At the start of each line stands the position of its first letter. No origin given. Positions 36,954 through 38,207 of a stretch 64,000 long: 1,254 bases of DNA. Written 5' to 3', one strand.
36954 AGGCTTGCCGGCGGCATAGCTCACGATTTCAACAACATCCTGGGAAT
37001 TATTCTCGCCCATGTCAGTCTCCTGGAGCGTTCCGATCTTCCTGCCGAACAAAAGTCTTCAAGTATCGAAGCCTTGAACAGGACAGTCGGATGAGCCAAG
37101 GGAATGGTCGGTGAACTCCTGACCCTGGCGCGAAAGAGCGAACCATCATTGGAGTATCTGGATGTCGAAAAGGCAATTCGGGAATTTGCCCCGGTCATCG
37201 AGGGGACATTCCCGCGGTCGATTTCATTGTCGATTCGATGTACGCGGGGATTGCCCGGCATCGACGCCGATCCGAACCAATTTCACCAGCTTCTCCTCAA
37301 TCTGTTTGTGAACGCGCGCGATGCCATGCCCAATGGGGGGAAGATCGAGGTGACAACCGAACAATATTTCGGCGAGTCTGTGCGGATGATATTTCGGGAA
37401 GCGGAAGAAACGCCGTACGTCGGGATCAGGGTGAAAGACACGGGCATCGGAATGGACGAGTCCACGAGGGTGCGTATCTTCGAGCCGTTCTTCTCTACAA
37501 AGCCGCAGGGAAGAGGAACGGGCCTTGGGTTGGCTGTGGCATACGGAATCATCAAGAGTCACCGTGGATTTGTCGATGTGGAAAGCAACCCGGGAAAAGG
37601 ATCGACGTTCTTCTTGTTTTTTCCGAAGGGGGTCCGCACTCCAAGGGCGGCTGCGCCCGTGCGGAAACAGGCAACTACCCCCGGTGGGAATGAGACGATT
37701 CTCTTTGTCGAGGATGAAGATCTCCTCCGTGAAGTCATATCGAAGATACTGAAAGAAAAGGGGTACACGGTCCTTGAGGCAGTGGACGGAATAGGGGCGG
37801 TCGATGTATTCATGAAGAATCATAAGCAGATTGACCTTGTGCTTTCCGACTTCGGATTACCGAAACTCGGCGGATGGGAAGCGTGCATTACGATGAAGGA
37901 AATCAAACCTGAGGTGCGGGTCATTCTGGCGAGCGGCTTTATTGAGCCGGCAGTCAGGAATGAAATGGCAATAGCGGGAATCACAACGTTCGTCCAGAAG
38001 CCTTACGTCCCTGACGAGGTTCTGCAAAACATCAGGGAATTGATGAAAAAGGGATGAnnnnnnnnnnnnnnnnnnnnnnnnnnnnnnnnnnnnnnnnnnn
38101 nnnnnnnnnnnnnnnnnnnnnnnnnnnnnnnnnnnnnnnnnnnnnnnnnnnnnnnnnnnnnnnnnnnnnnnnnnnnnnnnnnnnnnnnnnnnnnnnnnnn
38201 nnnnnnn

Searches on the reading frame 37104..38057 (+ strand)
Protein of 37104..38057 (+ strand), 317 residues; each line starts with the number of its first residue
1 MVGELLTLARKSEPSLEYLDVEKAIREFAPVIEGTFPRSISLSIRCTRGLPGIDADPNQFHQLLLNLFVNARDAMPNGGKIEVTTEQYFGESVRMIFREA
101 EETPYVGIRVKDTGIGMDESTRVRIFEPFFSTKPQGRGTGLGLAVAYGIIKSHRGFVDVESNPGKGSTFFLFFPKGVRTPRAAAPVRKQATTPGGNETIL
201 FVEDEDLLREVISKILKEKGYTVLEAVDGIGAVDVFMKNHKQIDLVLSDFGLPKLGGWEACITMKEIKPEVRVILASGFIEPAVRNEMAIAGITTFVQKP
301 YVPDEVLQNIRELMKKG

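Call 41: find_encoding_contigs(protein=window:37104-38057:+, flank=3000, max_places=10)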
Protein window:37104-38057:+ (317 aa): 1 contig read that carries it; 1 place shown.
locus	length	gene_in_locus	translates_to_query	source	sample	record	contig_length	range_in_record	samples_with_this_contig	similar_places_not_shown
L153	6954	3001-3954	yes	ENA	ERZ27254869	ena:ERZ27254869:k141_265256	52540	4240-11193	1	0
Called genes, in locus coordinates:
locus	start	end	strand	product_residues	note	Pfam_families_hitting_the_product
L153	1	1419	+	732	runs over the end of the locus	PF22019:GlgB_N, PF02922:CBM_48, PF00128:Alpha-amylase, PF02806:Alpha-amylase_C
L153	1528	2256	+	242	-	PF00072:Response_reg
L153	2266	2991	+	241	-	PF00989:PAS, PF13188:PAS_8, PF13426:PAS_9, PF08447:PAS_3 (faint)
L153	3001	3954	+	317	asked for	PF02518:HATPase_c, PF00072:Response_reg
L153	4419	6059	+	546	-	-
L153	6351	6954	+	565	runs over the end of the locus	PF00587:tRNA-synt_2b, PF04073:tRNA_edit, PF03129:HGTP_anticodon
